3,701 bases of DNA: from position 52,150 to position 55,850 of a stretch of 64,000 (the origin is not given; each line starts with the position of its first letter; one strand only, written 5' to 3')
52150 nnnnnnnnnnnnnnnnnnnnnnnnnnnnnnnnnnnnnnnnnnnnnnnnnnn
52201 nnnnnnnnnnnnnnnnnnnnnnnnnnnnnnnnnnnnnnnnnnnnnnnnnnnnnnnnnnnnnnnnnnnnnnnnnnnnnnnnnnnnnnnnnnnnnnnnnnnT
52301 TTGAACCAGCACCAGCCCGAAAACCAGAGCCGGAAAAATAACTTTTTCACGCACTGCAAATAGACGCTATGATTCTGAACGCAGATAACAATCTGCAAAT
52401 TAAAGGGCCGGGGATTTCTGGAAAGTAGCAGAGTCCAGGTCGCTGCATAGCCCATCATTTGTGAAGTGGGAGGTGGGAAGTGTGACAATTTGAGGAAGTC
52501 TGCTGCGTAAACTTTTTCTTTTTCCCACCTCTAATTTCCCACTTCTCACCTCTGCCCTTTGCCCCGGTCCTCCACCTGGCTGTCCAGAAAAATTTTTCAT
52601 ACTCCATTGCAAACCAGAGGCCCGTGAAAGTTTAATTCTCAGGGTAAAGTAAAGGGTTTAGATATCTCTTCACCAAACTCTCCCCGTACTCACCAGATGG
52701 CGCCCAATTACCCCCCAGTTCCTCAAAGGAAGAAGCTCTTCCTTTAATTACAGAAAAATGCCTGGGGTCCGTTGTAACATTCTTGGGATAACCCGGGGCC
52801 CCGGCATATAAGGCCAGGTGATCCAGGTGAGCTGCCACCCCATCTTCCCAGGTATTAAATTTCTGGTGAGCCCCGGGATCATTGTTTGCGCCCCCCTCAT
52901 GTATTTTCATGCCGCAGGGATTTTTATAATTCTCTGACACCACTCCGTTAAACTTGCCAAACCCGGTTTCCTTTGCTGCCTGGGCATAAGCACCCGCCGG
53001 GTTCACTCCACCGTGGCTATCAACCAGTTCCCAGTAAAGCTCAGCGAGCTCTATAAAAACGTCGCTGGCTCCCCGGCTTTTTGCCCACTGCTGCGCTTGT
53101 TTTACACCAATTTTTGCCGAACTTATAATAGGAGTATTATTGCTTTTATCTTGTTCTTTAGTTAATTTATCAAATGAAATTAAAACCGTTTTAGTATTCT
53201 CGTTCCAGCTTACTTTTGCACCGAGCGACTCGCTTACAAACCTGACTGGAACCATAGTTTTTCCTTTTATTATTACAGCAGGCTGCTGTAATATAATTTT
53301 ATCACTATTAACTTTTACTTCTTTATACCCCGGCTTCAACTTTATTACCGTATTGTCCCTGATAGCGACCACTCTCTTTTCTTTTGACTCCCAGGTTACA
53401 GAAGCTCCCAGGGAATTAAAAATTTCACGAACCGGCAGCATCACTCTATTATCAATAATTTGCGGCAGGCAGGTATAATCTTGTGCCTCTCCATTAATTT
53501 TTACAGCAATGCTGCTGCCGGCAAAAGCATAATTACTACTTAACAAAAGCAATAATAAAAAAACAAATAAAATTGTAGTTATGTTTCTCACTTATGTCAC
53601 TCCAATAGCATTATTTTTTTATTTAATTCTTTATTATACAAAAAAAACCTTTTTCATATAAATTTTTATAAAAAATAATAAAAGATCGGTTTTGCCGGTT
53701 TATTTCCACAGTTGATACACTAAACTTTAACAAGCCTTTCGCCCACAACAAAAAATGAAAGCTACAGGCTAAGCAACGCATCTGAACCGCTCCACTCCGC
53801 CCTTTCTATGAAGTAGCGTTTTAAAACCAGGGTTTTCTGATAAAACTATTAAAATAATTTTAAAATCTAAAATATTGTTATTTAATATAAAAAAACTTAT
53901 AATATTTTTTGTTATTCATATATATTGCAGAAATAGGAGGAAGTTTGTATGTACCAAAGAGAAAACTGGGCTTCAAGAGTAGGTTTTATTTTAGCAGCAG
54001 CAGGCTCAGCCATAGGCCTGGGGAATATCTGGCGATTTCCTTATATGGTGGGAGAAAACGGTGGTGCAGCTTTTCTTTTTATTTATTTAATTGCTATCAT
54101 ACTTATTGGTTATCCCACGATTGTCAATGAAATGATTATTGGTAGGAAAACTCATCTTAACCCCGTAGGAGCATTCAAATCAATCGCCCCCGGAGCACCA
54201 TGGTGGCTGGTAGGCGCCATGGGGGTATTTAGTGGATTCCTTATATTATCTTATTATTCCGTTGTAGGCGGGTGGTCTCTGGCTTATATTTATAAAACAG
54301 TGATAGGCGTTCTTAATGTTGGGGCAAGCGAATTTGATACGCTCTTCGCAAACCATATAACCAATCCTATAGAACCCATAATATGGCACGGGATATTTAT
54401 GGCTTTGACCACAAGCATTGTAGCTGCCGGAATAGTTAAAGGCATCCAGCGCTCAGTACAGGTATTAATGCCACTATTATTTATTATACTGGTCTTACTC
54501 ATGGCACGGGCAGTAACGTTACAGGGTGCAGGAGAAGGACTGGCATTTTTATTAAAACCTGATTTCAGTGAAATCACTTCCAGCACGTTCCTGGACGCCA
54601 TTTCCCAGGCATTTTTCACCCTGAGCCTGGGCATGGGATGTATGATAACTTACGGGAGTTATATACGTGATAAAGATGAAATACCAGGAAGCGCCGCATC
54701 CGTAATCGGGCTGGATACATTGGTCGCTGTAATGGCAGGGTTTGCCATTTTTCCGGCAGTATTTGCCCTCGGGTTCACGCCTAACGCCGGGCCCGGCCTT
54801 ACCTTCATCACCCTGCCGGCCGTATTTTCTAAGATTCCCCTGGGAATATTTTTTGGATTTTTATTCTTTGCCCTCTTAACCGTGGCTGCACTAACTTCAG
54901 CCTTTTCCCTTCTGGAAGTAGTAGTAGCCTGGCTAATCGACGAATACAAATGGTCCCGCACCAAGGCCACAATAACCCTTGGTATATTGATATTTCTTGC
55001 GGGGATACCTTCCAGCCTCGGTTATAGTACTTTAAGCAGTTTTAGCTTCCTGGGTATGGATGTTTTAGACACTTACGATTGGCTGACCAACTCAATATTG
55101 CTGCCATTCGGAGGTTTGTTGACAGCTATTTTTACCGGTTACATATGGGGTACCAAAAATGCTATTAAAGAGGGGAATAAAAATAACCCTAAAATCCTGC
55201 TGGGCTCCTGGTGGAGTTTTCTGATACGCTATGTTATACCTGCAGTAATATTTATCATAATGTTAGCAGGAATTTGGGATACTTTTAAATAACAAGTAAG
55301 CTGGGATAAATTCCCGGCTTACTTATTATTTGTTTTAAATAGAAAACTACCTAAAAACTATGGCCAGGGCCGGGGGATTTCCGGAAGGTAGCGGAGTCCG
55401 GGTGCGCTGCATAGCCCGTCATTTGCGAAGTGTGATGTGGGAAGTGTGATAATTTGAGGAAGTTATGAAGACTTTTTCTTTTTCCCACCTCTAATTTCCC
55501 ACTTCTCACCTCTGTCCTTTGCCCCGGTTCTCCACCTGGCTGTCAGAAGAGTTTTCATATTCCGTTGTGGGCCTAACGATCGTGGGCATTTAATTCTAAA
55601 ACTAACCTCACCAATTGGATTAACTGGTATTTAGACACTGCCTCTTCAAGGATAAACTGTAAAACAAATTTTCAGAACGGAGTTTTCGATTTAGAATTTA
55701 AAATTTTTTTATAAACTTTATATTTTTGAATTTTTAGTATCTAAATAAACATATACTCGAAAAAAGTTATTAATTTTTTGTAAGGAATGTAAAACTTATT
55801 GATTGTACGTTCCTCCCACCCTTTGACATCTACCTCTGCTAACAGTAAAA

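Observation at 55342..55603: Unassigned mosaic, hairpin-forming intergenic repeat family present at six loci in 64 kb (archetype copy D)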

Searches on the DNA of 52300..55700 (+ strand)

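Call 7: search_rna_families(source=window, start=52300, end=55700, threshold=evalue, max_evalue=10, show_alignments=2)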
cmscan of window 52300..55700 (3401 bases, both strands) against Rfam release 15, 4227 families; matches with E-value up to 10: 11.
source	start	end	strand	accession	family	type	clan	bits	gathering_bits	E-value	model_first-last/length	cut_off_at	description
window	52459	52542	+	RF00942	mir-1224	Gene; miRNA;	-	23.3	105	0.58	1-86/86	no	mir-1224 microRNA precursor family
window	55273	55326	+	RF02901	AaHKsRNA41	Gene; sRNA;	-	22.5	97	0.031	1-187/187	no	Aggregatibacter sRNA 41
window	52463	52560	-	RF04279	mir-H20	Gene; miRNA;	CL00141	21.5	99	1.1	1-82/82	no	mir-H20 microRNA precursor family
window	52461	52546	+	RF03499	mir-702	Gene; miRNA;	-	21.2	70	3.3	1-103/103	no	mir-702 microRNA precursor family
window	53079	53113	-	RF02519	ToxI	Gene; antitoxin;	-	18.1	50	7.5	1-34/34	no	ToxI antitoxin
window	52723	52751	+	RF04343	Plastid-psbA-2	Cis-reg;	CL00153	17.9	55.8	8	1-60/60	no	Plastid-psbA-2 3UTR RNA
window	55439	55487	+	RF03186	mir-3689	Gene; miRNA;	-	17.3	58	7.3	1-72/72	no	mir-3689 microRNA precursor family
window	54141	54180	-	RF01357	CRISPR-DR31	Gene; CRISPR;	-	16.4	35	7.7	1-37/37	no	CRISPR RNA direct repeat element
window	52461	52540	+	RF03330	mir-750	Gene; miRNA;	-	16.2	60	6.8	1-80/80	no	mir-750 microRNA precursor family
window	55034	55089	-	RF02940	COG3860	Cis-reg;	-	15.3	42.5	3.5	1-54/54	no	COG3860 RNA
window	54786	54814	-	RF01151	snoU82P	Gene; snRNA; snoRNA; CD-box;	-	12.8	42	6.2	1-55/55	no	Small nucleolar RNA U82P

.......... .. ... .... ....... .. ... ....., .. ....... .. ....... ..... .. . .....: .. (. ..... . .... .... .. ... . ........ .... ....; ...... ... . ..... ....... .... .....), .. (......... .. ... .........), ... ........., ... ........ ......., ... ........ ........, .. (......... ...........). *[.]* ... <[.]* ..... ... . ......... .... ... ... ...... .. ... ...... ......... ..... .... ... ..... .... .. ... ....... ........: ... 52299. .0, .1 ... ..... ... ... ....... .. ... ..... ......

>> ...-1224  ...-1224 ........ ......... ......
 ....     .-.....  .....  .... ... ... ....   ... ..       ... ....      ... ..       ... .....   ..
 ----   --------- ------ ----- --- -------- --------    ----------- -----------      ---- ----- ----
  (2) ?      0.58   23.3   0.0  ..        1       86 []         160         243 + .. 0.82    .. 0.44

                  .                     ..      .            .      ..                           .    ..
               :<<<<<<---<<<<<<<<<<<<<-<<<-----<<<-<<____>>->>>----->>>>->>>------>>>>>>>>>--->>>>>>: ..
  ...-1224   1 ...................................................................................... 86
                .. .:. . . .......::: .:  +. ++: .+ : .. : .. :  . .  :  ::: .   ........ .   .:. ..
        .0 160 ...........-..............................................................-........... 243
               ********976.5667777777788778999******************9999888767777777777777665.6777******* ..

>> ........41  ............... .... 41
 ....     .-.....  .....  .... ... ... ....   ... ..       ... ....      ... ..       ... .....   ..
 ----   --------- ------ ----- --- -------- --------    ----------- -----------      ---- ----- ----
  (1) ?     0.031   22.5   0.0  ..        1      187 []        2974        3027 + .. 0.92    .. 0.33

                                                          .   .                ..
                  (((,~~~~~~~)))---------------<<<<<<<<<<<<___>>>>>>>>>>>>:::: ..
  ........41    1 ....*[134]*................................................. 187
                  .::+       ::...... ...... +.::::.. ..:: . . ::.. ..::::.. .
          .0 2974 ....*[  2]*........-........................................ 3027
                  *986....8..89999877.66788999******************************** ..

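Call 22: search_dna_similar(query=window:55342-55603:+, collection=plasmids, mode=distant)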
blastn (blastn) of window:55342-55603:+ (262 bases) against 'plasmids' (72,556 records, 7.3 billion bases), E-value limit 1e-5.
No match.

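Call 23: search_dna_similar(query=window:55342-55603:+, collection=phages, mode=distant)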
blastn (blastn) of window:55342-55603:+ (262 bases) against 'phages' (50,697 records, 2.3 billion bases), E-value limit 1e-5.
No match.

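Call 101: search_rna_families(source=window, start=55330, end=55610, threshold=evalue, max_evalue=10)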
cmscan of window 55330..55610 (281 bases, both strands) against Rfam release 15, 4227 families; matches with E-value up to 10: 10.
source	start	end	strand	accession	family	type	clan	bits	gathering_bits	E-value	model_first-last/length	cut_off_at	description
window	55430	55503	+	RF01911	MIR2118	Gene; miRNA;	-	18.3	85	0.26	1-170/170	no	MIR2118 microRNA precursor family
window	55428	55503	+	RF01283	snoU30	Gene; snRNA; snoRNA; CD-box;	CL00052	17.8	45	0.88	1-86/86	no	Small nucleolar RNA U30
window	55439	55487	+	RF03186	mir-3689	Gene; miRNA;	-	17.3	58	0.6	1-72/72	no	mir-3689 microRNA precursor family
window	55330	55406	-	RF01815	rpsB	Gene; sRNA;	-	16.5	40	0.34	1-75/132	3'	rpsB sRNA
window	55457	55484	+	RF00489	ctRNA_p42d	Gene; antisense;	-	15.5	50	1.2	1-46/46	no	ctRNA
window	55427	55520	+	RF03873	mir-3192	Gene; miRNA;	-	14.3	80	4.9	1-77/77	no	mir-3192 microRNA precursor family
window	55418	55516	+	RF04185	MIR2118_2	Gene; miRNA;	-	14.1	120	5.1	1-106/106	no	MIR2118_2 microRNA precursor family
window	55434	55513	+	RF03778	mir-483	Gene; miRNA;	-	13.8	60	6.3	1-75/75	no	mir-483 microRNA precursor family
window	55434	55512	+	RF04164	MIR1507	Gene; miRNA;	-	13.7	73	2.9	15-91/107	no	MIR1507 microRNA precursor family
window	55448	55547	+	RF02115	FAM13A-AS1_2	Gene; lncRNA;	-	11.1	38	4.8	1-110/110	no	FAM13A antisense RNA 1 conserved region 2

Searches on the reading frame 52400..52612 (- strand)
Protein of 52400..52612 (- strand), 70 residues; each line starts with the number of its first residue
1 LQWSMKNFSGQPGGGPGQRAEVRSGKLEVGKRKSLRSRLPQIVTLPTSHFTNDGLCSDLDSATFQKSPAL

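Call 28: find_homologous_proteins(query=window:52403-52612:-, max_evalue=0.01)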
Query seq(70 aa): 1 candidates shared short words with the query, none scored E <= 0.01.

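Call 61: find_encoding_contigs(protein=window:52400-52612:-, flank=3000, max_places=10)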
Protein window:52400-52612:- (70 aa): no gene with exactly this product is on record in the collection.

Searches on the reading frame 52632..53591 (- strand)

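Call 19: search_protein_families(library=pfam, proteins=[window:52632-53591:-])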
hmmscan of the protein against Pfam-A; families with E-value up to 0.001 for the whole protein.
window:52632-53591:- (319 aa): 2 families
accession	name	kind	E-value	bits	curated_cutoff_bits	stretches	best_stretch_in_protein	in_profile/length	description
PF07833.16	Cu_amine_oxidN1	-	1.5e-34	118.6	24.2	1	32-138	2-108/108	Copper amine oxidase N-terminal domain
PF01832.25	Glucosaminidase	-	1.8e-08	35.5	30.2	1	193-276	10-93/123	Mannosyl-glycoprotein endo-beta-N-acetylglucosaminidase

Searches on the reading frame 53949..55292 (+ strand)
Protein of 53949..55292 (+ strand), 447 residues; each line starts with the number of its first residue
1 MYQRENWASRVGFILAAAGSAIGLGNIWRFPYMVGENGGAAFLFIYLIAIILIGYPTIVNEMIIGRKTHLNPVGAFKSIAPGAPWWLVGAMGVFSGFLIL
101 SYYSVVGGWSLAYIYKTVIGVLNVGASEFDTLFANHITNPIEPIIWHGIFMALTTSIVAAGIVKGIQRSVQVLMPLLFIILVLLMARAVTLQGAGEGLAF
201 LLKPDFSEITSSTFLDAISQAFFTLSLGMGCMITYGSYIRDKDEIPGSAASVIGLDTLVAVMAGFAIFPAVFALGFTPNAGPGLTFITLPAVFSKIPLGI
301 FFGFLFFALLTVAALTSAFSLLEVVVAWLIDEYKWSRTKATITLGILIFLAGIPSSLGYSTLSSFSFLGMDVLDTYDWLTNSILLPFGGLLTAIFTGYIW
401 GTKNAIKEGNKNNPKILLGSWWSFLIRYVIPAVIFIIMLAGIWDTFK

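Call 19: search_protein_families(library=pfam, proteins=[window:53949-55292:+])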
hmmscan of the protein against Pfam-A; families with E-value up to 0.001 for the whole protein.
window:53949-55292:+ (447 aa): 1 family
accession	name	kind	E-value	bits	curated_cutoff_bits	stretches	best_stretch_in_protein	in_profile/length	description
PF00209.24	SNF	-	2.4e-62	211.8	27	2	151-442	184-481/524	Sodium:neurotransmitter symporter family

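Call 20: find_encoding_contigs(protein=window:53949-55292:+, flank=10000, max_places=10)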
Protein window:53949-55292:+ (447 aa): 1 contig read that carries it; 1 place shown.
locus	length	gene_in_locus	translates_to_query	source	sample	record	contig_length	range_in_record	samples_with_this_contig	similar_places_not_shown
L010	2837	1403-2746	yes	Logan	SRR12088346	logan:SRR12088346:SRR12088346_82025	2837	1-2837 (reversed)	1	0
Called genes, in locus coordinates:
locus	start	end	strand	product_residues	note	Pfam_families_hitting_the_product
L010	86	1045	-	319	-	PF07833:Cu_amine_oxidN1, PF01832:Glucosaminidase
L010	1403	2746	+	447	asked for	PF00209:SNF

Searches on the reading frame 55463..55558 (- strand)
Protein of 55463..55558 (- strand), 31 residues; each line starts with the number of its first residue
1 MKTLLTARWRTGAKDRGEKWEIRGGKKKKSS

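Call 60: find_encoding_contigs(protein=window:55463-55558:-, flank=3000, max_places=10)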
Protein window:55463-55558:- (31 aa): no gene with exactly this product is on record in the collection.
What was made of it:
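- Tried and rejected: A search with the longest repeat ORF found no homologue (call 28), and exact look-ups of two repeat ORFs found nothing (calls 60, 61).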
